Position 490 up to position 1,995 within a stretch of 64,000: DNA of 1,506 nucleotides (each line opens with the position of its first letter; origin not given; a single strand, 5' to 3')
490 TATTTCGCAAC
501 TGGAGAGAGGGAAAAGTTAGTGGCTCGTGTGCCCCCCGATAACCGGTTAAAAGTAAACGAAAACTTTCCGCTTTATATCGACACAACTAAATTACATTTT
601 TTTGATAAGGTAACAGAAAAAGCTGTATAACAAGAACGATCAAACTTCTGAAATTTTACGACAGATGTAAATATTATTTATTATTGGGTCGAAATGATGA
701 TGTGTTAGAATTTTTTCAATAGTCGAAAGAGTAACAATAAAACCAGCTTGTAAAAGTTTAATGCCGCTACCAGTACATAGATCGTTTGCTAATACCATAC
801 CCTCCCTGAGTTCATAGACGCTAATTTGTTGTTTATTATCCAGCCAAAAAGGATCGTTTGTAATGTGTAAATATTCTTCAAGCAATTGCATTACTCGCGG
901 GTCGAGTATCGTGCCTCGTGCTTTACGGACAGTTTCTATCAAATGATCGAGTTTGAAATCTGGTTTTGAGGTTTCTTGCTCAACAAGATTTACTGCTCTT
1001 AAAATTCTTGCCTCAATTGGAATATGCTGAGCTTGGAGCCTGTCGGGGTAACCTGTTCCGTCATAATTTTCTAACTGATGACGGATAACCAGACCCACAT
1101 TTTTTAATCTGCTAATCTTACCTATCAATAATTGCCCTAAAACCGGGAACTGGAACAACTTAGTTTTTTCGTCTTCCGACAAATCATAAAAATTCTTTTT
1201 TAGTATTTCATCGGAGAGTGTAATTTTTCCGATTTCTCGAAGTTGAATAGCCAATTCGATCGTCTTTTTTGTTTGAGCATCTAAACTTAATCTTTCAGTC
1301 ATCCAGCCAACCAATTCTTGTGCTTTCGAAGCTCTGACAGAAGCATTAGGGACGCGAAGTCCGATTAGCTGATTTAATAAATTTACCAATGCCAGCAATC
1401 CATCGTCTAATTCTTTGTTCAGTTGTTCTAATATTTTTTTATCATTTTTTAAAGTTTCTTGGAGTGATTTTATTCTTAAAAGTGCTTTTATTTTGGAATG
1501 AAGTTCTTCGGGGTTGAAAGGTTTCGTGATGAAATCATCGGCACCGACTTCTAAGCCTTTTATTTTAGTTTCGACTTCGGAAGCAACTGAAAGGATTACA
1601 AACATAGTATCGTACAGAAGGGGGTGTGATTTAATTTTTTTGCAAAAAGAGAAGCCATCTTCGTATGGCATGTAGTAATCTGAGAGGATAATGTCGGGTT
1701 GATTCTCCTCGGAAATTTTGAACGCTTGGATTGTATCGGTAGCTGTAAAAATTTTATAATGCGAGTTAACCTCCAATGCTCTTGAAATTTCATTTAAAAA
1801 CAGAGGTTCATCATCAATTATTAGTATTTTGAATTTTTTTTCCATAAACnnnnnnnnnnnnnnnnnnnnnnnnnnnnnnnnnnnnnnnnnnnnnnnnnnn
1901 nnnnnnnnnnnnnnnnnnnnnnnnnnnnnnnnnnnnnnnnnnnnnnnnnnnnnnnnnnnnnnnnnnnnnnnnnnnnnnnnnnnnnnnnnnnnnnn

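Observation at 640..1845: motAB-linked receiver with an HD-GYP domain lacking the HD dyad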

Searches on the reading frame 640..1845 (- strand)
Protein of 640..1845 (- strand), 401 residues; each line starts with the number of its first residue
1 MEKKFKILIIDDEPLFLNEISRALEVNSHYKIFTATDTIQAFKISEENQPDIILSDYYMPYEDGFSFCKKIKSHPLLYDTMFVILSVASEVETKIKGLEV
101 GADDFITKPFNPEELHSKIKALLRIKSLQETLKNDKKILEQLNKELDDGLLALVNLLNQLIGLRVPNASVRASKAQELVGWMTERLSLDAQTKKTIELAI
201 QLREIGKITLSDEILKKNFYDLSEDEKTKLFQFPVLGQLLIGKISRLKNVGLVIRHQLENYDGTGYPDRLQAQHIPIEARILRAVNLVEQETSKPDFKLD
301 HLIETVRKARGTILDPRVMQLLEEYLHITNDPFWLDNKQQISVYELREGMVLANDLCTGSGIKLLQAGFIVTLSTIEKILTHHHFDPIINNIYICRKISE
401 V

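Call 3: search_protein_families(library=pfam, proteins=[window:640-1845:-], max_evalue=0.01)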
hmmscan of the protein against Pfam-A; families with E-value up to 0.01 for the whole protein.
window:640-1845:- (401 aa): 3 families
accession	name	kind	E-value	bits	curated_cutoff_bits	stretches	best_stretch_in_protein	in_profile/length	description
PF00072.30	Response_reg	-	9.8e-27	93.8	30.2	1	7-120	1-111/111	Response regulator receiver domain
PF13487.12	HD_5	-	1.4e-24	87.2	27.2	1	156-317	2-169/170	HD domain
PF09429.15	Wbp11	-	0.0058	17.4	24.3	0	108-147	35-74/78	WW domain binding protein 11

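Call 4: search_protein_families(library=ncbifam, proteins=[window:640-1845:-], max_evalue=0.01)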
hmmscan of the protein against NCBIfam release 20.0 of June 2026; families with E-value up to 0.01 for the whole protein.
window:640-1845:- (401 aa): 98 families (the best 25 are shown)
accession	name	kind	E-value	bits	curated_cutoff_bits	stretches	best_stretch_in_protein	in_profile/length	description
NF053512.1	nitric_RR_NosR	exception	1.1e-65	222.3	400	2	129-384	153-412/422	response regulator c-di-GMP phosphodiesterase, NosR family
NF007135.0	PRK09581.1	equivalog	1.5e-28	99.8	474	1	6-143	4-140/457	PleD family two-component system response regulator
TIGR02154.1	PhoB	equivalog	1.3e-25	90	296.2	1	6-129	4-126/226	phosphate regulon transcriptional regulator PhoB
NF045944.1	ResRegRpaBCyano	equivalog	1.2e-24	87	330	1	8-135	1-124/229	response regulator transcription factor RpaB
NF007005.1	PRK09468.1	equivalog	2.8e-23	82.6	331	1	3-128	2-124/237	osmolarity response regulator transcription factor OmpR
NF040534.1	resp_reg_YycF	equivalog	3.9e-21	75.4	340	1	6-135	2-127/231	response regulator YycF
NF040689.1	MtrAB_MtrA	equivalog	1.4e-20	73.6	300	1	7-129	1-119/219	MtrAB system response regulator MtrA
NF007546.0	PRK10161.1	equivalog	3.5e-20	72.6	471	1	6-126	4-123/229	phosphate response regulator transcription factor PhoB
NF033117.2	vanR_ACDEGLN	exception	4.6e-20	72.2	350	1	7-133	1-123/226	VanR-ABDEGLN family response regulator transcription factor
NF007928.2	PRK10643.1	equivalog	3.5e-18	66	330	1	6-128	2-121/216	two-component system response regulator PmrA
NF008296.0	PRK11083.1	equivalog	7.7e-18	64.7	273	1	4-132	3-127/228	two-component system response regulator CreB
NF007982.1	PRK10710.1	equivalog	8.1e-18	64.8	380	1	3-137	6-136/235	envelope stress response regulator BaeR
NF041733.1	resp_reg_CseB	equivalog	8.1e-18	64.6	350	1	6-137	2-129/228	two-component system response regulator CseB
NF045991.1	RespRegCtrARhodob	equivalog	1.2e-17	64.4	350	1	6-125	2-118/224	response regulator transcription factor CtrA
NF033120.0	vanR_FM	exception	1.9e-17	63.7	460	1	3-140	2-136/231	vancomycin resistance response regulator transcription factor, VanR-F/VanR-M family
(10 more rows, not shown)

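Call 5: search_solved_structures(query=window:640-1845:-, max_evalue=0.001, show_alignments=4)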
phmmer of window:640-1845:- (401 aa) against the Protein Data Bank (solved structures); distinct sequences matched with E-value up to 0.001: 230 (the best 60 are shown).
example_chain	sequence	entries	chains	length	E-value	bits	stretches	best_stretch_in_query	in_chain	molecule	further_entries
9g85_A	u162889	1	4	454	4.2e-24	88.7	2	6-133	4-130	Response regulator PleD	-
2wb4_A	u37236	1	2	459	4.4e-24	88.7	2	6-133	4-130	DIGUANYLATE CYCLASE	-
9g86_A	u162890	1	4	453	4.8e-24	88.5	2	6-133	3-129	Response regulator PleD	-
1w25_A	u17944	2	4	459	5e-24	88.5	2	6-133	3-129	STALKED-CELL DIFFERENTIATION CONTROLLING PROTEIN | RESPONSE REGULATOR PLED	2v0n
1mvo_A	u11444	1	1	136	5e-23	85.2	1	6-135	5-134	PhoP response regulator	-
9xzo_A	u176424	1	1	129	3.3e-19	72.7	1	6-123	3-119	De novo protein M1X0B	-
1b00_A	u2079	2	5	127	4.6e-19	72.1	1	6-124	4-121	PHOSPHATE REGULON TRANSCRIPTIONAL REGULATORY PROTEIN PHOB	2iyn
1zes_A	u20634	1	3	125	5e-19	72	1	6-124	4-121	Phosphate regulon transcriptional regulatory protein phoB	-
2zwm_A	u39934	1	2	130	5.1e-19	72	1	6-126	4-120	Transcriptional regulatory protein yycF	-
3f6p_A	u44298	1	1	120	9.1e-19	71.2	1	6-124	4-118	Transcriptional regulatory protein yycF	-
1ys6_A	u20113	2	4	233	6.1e-18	68.5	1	6-134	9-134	Transcriptional regulatory protein prrA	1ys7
3t6k_A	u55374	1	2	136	8.3e-18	68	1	5-126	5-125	Response regulator receiver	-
2jb9_A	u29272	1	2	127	1.9e-17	66.8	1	6-124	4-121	PHOSPHATE REGULON TRANSCRIPTIONAL REGULATORY PROTEIN PHOB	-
2jba_B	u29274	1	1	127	3e-17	66.2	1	6-124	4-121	PHOSPHATE REGULON TRANSCRIPTIONAL REGULATORY PROTEIN PHOB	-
2jba_A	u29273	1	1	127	7.8e-17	64.8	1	6-124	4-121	PHOSPHATE REGULON TRANSCRIPTIONAL REGULATORY PROTEIN PHOB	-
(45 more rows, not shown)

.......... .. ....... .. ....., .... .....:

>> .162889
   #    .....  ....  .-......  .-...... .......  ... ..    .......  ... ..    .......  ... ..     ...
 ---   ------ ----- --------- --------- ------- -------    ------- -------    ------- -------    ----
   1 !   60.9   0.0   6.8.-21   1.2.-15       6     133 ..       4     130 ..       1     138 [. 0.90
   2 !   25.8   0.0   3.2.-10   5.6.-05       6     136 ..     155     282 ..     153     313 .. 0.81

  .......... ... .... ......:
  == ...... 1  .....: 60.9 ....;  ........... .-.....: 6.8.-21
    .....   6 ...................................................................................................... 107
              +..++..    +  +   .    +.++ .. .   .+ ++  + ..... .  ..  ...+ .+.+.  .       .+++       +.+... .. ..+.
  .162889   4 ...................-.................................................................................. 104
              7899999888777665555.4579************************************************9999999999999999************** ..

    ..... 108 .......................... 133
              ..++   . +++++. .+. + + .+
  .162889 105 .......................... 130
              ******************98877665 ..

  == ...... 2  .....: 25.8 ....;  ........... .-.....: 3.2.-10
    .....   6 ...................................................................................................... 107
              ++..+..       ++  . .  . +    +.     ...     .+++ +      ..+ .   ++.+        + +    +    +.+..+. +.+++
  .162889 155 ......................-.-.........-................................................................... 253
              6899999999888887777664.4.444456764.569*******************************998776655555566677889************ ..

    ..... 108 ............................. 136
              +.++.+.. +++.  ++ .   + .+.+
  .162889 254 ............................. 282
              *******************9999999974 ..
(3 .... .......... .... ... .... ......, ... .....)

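Call 6: find_homologous_proteins(query=window:640-1845:-)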
Query window:640-1845:- (401 aa): 2058 proteins with E <= 0.001 among 8000 candidates; the best 120 are listed.
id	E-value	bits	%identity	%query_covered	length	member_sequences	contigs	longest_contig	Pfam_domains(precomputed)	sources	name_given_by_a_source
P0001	4.8e-259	877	100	100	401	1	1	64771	PF13487.13,PF00072.31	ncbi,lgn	-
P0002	5.5e-215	732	82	99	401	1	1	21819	PF13487.13,PF00072.31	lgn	-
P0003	2.8e-200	683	77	99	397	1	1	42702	PF13487.13,PF00072.31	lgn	-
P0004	5.9e-182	623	69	98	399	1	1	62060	PF13487.13,PF00072.31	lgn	-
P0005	9.2e-142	491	58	98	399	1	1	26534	PF13487.13,PF01966.29,PF00072.31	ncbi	-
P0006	1.3e-128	448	50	97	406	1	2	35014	PF13487.13,PF01966.29,PF00072.31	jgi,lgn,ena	jgi:putative two-component system response regulator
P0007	2.5e-127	443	51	98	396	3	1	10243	PF13487.13,PF00072.31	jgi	jgi:putative two-component system response regulator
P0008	2.1e-126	440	53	98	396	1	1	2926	PF13487.13,PF00072.31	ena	-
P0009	2.8e-125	437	49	98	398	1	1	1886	PF13487.13,PF01966.29,PF00072.31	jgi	jgi:response regulator RpfG family c-di-GMP phosphodiesterase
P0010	4.4e-124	433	50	98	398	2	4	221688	PF13487.13,PF01966.29,PF00072.31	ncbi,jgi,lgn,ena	ncbi:MAG: hypothetical protein C4326_00705 [Ignavibacteria bacterium]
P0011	6.1e-124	432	50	98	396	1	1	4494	PF13487.13,PF00072.31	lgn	-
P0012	1.2e-123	431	47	98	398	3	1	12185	PF13487.13,PF01966.29,PF00072.31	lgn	-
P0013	7.3e-123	429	49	99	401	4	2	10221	PF13487.13,PF01966.29,PF00072.31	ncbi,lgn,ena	-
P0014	1.9e-122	427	48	98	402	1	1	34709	PF13487.13,PF00072.31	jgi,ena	-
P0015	2.6e-122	427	49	97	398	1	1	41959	PF13487.13,PF00072.31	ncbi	-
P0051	5.0e-109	383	44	99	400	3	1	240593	PF13487.13,PF01966.29,PF00072.31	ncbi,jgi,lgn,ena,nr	ncbi:MAG TPA: HD domain-containing phosphohydrolase [Bacteroidota bacterium]|nr:HD domain-containing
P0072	2.4e-103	364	43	98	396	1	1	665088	PF13487.13,PF01966.29,PF00072.31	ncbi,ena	-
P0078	8.8e-102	359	42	98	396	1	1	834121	PF13487.13,PF01966.29,PF00072.31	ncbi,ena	-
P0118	5.1e-98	347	42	99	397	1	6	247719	PF13487.13,PF00072.31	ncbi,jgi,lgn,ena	jgi:response regulator RpfG family c-di-GMP phosphodiesterase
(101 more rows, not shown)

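Call 10: find_encoding_contigs(protein=P0001, flank=6000, max_places=3)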
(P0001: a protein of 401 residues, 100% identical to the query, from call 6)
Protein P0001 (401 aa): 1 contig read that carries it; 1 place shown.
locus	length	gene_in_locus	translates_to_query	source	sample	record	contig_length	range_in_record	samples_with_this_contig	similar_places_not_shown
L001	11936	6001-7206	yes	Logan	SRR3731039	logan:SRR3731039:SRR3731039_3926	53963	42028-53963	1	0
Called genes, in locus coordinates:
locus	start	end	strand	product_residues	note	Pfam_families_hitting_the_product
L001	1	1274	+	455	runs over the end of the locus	PF00460:Flg_bb_rod, PF22638:FlgK_D1, PF06429:Flg_bbr_C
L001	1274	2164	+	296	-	PF00669:Flagellin_N, PF00700:Flagellin_C (weak)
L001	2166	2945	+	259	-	PF20560:MotA_N, PF01618:MotA_ExbB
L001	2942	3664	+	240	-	PF13677:MotB_plug, PF00691:OmpA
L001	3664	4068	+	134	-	PF02623:FliW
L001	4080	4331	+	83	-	PF02599:CsrA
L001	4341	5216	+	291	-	PF20560:MotA_N, PF01618:MotA_ExbB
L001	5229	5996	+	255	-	PF13677:MotB_plug, PF00691:OmpA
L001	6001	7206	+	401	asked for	PF00072:Response_reg, PF13487:HD_5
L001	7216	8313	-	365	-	PF00005:ABC_tran, PF02463:SMC_N (faint), PF17912:OB_MalK, PF08402:TOBE_2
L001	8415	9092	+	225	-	PF02163:Peptidase_M50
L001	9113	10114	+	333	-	PF01118:Semialdhyde_dh, PF02800:Gp_dh_C (faint), PF02774:Semialdhyde_dhC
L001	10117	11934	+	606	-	?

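Call 11: find_encoding_contigs(protein=P0010, flank=6000, max_places=3)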
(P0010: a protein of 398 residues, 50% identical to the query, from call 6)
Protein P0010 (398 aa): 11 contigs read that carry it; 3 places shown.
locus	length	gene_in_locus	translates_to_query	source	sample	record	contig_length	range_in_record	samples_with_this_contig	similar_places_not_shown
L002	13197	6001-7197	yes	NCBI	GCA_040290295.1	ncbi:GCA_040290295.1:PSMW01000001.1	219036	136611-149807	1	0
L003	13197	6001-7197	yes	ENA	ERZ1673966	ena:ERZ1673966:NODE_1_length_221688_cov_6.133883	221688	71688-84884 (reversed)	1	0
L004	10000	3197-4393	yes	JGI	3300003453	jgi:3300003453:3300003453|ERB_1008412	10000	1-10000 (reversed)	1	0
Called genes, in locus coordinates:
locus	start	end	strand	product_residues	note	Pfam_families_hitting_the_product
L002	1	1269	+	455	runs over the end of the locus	PF00460:Flg_bb_rod, PF22638:FlgK_D1, PF06429:Flg_bbr_C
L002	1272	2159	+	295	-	PF00669:Flagellin_N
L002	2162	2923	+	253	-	PF20560:MotA_N, PF01618:MotA_ExbB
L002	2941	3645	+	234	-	PF13677:MotB_plug, PF00691:OmpA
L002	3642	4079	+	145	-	PF02623:FliW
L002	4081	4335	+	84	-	PF02599:CsrA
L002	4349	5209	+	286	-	PF20560:MotA_N, PF01618:MotA_ExbB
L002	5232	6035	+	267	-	PF13677:MotB_plug, PF00691:OmpA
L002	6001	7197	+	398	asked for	PF00072:Response_reg, PF13487:HD_5, PF01966:HD (weak)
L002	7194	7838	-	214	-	PF02245:Pur_DNA_glyco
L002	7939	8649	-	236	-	-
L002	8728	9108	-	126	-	PF01741:MscL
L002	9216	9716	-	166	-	PF18884:TSP3_bac (faint), PF00691:OmpA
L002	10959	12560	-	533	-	PF00171:Aldedh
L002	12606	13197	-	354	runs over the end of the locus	PF05496:RuvB_N, PF20720:nSTAND3 (faint), PF00004:AAA, PF07728:AAA_5 (weak), PF17864:AAA_lid_4, PF05491:WHD_RuvB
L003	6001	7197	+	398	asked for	PF00072:Response_reg, PF13487:HD_5, PF01966:HD (weak)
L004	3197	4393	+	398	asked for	PF00072:Response_reg, PF13487:HD_5, PF01966:HD (weak)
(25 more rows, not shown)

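Call 12: find_encoding_contigs(protein=P0078, flank=6000, max_places=3)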
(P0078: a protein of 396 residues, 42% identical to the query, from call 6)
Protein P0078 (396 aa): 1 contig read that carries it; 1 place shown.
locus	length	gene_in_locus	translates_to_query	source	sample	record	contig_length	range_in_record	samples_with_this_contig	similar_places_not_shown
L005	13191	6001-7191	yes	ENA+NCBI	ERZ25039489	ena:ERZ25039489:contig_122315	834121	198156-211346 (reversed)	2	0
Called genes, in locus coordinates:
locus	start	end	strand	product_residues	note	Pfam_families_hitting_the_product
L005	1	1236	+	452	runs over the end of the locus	PF00460:Flg_bb_rod, PF22638:FlgK_D1, PF06429:Flg_bbr_C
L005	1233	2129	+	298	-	PF00669:Flagellin_N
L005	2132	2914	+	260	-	PF20560:MotA_N (weak), PF01618:MotA_ExbB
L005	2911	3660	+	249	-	PF13677:MotB_plug, PF00691:OmpA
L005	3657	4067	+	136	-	PF02623:FliW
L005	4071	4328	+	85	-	PF02599:CsrA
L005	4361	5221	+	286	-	PF20560:MotA_N, PF01618:MotA_ExbB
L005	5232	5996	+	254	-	PF13677:MotB_plug, PF00691:OmpA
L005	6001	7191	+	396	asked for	PF00072:Response_reg, PF13487:HD_5, PF01966:HD (weak)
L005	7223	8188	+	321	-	-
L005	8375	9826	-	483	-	PF14691:Fer4_20, PF01946:Thi4 (weak), PF07992:Pyr_redox_2, PF00070:Pyr_redox (faint), PF00890:FAD_binding_2 (faint), PF01266:DAO (faint), PF13450:NAD_binding_8, PF13738:Pyr_redox_3 (faint)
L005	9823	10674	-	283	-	PF00175:NAD_binding_1 (weak), PF10418:DHODB_Fe-S_bind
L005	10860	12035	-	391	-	PF00202:Aminotran_3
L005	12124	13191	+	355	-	PF01118:Semialdhyde_dh, PF22698:Semialdhyde_dhC_1, PF02774:Semialdhyde_dhC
